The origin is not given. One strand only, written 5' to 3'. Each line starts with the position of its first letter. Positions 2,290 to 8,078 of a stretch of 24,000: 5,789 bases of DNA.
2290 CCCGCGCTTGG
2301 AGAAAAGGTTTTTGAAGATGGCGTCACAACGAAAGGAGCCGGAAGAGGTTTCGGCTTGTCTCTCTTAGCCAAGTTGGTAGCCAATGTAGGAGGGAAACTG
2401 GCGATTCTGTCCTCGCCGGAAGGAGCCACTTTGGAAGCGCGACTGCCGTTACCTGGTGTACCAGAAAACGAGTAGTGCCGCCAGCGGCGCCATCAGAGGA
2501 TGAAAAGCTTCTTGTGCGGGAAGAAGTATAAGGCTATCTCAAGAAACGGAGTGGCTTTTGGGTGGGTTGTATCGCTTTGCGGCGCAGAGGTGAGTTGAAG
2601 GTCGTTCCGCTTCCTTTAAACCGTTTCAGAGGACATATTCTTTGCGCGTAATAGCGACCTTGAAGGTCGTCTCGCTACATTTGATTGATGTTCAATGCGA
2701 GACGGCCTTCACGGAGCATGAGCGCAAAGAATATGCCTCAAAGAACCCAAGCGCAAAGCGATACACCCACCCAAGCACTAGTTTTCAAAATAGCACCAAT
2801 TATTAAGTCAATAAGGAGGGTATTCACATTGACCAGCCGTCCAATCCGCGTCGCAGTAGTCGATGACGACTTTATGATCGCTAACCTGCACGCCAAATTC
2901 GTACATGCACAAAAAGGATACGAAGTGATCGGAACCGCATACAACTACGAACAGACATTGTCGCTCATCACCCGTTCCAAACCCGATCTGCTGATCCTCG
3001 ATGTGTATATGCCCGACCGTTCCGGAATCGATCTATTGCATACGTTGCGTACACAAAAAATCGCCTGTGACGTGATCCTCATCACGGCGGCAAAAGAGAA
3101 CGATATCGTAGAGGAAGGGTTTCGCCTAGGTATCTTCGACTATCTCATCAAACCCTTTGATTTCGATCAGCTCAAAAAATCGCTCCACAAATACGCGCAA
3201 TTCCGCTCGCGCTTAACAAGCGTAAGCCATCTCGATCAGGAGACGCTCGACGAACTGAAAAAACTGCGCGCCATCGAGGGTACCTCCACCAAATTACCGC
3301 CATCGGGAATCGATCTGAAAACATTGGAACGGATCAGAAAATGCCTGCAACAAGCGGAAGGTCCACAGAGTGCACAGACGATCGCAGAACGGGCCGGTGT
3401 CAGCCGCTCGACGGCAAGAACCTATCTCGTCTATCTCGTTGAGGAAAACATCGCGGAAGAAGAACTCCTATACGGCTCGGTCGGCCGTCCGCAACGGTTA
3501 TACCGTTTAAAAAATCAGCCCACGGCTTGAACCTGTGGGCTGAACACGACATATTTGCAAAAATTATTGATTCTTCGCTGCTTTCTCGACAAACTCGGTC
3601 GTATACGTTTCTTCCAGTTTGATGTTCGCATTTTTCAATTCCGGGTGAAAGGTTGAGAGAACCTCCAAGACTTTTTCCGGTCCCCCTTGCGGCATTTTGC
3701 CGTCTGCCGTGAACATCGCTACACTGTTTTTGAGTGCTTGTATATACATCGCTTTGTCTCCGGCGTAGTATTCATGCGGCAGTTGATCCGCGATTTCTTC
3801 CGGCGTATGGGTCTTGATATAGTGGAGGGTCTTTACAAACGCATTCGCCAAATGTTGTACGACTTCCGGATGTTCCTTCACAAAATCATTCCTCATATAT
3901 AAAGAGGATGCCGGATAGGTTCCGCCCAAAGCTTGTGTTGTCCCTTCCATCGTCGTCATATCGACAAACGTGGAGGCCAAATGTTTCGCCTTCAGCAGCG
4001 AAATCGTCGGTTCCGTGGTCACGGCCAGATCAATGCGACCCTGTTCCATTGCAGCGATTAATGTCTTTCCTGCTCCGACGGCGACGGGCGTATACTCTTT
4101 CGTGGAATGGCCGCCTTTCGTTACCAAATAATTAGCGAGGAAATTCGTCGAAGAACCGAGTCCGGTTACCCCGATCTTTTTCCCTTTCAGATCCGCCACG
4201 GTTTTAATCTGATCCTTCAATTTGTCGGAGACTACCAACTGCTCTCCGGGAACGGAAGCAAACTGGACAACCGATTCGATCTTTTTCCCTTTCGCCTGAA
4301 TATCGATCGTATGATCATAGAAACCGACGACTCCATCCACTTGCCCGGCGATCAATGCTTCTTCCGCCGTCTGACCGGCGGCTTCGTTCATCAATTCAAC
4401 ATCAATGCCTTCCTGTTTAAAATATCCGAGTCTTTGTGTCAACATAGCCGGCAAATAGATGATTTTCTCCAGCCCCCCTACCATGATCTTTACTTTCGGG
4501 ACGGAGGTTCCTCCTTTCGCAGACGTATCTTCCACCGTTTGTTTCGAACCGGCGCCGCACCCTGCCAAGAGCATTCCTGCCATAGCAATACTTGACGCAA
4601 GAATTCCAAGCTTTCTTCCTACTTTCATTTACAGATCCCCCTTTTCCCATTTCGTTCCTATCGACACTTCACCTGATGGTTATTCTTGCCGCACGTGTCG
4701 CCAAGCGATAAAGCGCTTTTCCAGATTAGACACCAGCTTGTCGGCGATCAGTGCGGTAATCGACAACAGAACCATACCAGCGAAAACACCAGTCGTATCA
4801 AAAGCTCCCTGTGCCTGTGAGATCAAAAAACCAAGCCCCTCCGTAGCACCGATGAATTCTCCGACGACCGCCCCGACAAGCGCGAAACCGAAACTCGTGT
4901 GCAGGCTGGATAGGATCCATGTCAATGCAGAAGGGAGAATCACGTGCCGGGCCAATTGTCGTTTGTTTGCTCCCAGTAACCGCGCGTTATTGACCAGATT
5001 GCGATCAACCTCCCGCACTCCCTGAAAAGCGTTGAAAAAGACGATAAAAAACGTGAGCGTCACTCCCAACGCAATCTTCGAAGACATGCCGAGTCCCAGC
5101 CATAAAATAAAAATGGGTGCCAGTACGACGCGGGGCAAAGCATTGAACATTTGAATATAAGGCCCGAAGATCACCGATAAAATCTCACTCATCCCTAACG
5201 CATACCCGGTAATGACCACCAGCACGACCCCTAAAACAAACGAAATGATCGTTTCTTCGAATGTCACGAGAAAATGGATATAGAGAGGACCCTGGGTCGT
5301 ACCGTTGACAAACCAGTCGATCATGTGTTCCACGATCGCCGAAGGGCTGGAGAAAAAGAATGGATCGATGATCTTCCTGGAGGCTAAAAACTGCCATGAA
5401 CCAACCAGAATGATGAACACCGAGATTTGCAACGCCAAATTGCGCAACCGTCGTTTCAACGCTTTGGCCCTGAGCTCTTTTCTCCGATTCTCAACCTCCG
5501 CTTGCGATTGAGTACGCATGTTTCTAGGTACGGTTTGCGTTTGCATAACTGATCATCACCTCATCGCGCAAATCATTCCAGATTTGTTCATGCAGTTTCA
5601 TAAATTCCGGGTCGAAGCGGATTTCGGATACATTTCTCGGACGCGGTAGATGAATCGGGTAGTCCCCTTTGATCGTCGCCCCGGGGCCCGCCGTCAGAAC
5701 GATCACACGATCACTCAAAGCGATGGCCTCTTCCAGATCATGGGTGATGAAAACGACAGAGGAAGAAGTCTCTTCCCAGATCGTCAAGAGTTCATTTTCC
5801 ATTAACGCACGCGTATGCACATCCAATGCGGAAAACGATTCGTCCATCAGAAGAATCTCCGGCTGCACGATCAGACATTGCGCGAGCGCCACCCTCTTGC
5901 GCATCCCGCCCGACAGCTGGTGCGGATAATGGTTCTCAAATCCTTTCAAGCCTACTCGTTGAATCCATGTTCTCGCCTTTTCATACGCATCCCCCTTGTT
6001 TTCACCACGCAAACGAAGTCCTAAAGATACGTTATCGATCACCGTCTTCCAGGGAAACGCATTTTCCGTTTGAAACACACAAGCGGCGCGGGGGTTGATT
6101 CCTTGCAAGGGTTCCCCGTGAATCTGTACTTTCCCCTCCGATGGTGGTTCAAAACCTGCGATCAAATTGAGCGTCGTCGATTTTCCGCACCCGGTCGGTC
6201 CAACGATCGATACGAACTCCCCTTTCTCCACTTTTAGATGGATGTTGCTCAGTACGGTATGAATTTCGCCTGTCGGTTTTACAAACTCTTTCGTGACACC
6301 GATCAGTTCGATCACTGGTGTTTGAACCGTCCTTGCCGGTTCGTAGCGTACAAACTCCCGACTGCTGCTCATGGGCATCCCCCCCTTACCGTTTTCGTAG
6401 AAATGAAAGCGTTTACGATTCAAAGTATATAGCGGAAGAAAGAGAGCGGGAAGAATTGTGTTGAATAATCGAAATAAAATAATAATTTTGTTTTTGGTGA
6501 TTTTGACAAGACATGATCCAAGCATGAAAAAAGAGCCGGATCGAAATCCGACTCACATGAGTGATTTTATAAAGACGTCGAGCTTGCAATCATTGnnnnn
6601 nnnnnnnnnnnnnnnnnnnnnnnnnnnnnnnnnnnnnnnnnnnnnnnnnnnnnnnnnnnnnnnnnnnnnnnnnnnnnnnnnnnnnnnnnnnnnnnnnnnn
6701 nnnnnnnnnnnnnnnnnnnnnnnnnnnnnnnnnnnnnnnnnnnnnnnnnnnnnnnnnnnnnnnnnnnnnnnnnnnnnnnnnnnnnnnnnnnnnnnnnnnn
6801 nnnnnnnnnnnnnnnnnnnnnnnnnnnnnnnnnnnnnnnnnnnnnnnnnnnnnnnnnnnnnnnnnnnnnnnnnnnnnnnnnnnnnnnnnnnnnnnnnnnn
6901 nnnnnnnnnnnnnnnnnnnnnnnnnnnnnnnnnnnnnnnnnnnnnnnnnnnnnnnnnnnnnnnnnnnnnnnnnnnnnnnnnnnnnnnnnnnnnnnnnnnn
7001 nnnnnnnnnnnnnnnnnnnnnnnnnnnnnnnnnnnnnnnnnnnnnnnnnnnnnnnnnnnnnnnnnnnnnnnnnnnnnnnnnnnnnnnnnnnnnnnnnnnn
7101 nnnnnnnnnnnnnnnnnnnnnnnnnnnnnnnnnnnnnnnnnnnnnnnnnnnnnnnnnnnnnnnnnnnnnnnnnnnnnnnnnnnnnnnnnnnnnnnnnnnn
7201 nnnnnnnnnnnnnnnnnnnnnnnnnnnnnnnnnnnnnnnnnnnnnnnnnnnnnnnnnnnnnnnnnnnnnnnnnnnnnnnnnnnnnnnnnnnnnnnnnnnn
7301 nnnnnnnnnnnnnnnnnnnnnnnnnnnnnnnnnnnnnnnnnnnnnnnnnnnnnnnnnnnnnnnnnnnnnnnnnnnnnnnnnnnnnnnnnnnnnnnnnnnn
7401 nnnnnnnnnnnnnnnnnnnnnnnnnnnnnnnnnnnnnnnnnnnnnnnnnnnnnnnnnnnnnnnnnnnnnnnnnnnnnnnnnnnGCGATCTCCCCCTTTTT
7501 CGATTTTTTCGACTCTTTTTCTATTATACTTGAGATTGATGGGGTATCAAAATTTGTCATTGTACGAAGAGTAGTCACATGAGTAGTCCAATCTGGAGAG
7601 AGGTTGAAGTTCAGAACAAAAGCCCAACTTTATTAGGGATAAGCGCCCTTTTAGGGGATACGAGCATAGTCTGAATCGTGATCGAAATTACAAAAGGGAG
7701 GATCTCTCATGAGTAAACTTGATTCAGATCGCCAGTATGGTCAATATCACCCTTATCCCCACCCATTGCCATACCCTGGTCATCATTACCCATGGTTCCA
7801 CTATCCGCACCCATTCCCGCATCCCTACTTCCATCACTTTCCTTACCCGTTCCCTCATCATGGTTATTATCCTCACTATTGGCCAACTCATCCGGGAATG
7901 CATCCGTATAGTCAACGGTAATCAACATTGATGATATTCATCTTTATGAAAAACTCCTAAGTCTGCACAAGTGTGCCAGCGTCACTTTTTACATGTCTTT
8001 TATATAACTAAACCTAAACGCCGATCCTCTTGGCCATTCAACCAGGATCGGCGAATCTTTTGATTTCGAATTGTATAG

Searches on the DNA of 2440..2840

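Call 77: search_rna_families(source=window, start=2440, end=2840, threshold=evalue, max_evalue=1)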
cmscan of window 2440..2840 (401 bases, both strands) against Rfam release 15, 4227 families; matches with E-value up to 1: 1.
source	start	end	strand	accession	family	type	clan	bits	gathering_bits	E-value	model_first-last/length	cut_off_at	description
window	2645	2726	-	RF00718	mir-431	Gene; miRNA;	-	23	70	0.12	1-86/86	no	mir-431 microRNA precursor family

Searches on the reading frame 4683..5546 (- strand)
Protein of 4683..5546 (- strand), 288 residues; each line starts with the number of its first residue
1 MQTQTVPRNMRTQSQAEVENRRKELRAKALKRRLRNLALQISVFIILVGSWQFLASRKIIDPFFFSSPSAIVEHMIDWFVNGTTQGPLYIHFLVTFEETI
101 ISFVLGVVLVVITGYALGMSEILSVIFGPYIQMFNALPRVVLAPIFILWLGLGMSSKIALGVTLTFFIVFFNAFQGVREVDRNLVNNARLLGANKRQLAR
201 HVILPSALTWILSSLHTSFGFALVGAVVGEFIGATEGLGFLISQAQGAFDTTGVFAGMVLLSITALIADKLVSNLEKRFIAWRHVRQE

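Call 37: find_homologous_proteins(query=window:4683-5546:-, max_evalue=1e-40)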
Query window:4683-5546:- (288 aa): 7972 proteins with E <= 1e-40 among 8000 candidates; the best 120 are listed.
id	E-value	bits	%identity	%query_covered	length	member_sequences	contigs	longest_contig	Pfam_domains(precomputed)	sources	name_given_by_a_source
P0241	4.6e-180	615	100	100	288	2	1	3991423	PF00528.28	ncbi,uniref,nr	ncbi:ABC transporter permease [Collibacillus ludicampi]|uniref:ABC transporter permease n=1 Tax=Coll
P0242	2.1e-175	599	98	100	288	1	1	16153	PF00528.28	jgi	jgi:NitT/TauT family transport system permease protein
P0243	2.7e-161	553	89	99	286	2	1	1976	PF00528.28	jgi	jgi:NitT/TauT family transport system permease protein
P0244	2.7e-149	514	98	87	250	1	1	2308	PF00528.28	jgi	jgi:NitT/TauT family transport system permease protein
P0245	4.4e-145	500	82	100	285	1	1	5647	PF00528.28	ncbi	ncbi:MAG: ABC transporter permease [Thermoactinomyces sp.]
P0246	1.6e-144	498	81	100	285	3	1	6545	PF00528.28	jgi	jgi:NitT/TauT family transport system permease protein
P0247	6.1e-143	493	80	98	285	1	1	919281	PF00528.28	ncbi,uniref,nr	ncbi:ABC transporter permease [Shimazuella sp. AN120528]|uniref:ABC transporter permease n=1 Tax=Shi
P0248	8.7e-142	489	83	95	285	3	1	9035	PF00528.28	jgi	jgi:NitT/TauT family transport system permease protein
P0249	3.1e-141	487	78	100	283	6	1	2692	PF00528.28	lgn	-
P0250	5.3e-141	487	80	98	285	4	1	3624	PF00528.28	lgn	-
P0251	2.2e-140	485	79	98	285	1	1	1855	PF00528.28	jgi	jgi:NitT/TauT family transport system permease protein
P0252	7.3e-140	483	79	98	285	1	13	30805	PF00528.28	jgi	jgi:NitT/TauT family transport system permease protein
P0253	9.7e-140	483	79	98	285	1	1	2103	PF00528.28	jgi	jgi:NitT/TauT family transport system permease protein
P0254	2.3e-139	481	80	94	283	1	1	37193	PF00528.28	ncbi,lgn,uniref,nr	ncbi:ABC transporter permease [Alicyclobacillus sp.]|uniref:ABC transporter permease n=1 Tax=Alicycl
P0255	1.1e-138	479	74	100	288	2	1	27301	PF00528.28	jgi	jgi:NitT/TauT family transport system permease protein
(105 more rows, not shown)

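Call 38: find_encoding_contigs(protein=P0242, flank=10000, max_places=3)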
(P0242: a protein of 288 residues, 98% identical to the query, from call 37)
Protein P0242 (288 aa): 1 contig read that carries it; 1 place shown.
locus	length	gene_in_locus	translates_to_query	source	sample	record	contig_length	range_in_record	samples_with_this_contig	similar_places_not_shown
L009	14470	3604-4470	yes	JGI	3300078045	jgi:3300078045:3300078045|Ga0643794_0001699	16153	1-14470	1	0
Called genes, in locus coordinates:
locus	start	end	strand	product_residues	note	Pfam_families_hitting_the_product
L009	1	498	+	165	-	?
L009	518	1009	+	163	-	PF13420:Acetyltransf_4, PF00583:Acetyltransf_1, PF13673:Acetyltransf_10, PF01853:MOZ_SAS (faint), PF13508:Acetyltransf_7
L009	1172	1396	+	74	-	-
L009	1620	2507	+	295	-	PF01488:Shikimate_DH (weak), PF02826:2-Hacid_dh_C (weak), PF03446:NAD_binding_2, PF03807:F420_oxidored, PF14833:NAD_binding_11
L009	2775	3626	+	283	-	PF00005:ABC_tran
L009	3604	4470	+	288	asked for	PF00528:BPD_transp_1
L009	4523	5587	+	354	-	PF13379:NMT1_2, PF04069:OpuAC, PF09084:NMT1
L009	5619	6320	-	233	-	PF00072:Response_reg, PF08279:HTH_11 (weak), PF09339:HTH_IclR (weak), PF20714:HTH_64, PF24033:DUF7342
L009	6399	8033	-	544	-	PF17203:sCache_3_2, PF00989:PAS (weak), PF14689:SPOB_a, PF13581:HATPase_c_2 (weak), PF02518:HATPase_c, PF14501:HATPase_c_5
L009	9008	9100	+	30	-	-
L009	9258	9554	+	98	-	-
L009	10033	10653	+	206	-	-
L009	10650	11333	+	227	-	PF04012:PspA_IM30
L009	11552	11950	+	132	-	PF02681:DUF212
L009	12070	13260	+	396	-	PF06925:MGDG_synth, PF02350:Epimerase_2, PF04101:Glyco_tran_28_C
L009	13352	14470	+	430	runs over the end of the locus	PF01522:Polysacc_deac_1, PF22790:YkoP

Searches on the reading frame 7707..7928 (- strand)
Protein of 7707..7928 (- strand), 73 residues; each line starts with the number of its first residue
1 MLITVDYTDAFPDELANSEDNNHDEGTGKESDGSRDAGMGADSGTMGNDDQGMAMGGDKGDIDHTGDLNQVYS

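Call 44: find_encoding_contigs(protein=window:7707-7928:-, flank=10000, max_places=3)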
Protein window:7707-7928:- (73 aa): 1 contig read that carries it; 1 place shown.
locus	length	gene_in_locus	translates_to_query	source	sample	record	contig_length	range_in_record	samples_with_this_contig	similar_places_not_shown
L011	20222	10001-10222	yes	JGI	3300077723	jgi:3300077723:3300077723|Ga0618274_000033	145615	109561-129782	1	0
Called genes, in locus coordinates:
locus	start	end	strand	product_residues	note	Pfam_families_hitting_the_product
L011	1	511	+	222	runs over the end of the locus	PF01502:PRA-CH, PF01503:PRA-PH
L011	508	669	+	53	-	-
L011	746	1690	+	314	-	PF01210:NAD_Gly3P_dh_N (weak), PF02737:3HCDH_N, PF00725:3HCDH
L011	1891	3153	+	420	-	PF00478:IMPDH (faint), PF01645:Glu_synthase, PF01070:FMN_dh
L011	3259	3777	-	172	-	PF03413:PepSY (weak)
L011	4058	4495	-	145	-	PF08327:AHSA1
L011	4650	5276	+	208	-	PF11208:DUF2992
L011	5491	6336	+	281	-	PF01145:Band_7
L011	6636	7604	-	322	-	PF03547:Mem_trans (weak), PF13593:SBF_like, PF01758:SBF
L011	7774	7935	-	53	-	-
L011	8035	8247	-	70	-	-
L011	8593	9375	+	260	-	PF02567:PhzC-PhzF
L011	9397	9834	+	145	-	PF13420:Acetyltransf_4, PF00583:Acetyltransf_1, PF13673:Acetyltransf_10, PF13508:Acetyltransf_7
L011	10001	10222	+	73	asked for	-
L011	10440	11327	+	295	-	PF01488:Shikimate_DH (weak), PF02826:2-Hacid_dh_C (faint), PF03446:NAD_binding_2, PF03807:F420_oxidored, PF14833:NAD_binding_11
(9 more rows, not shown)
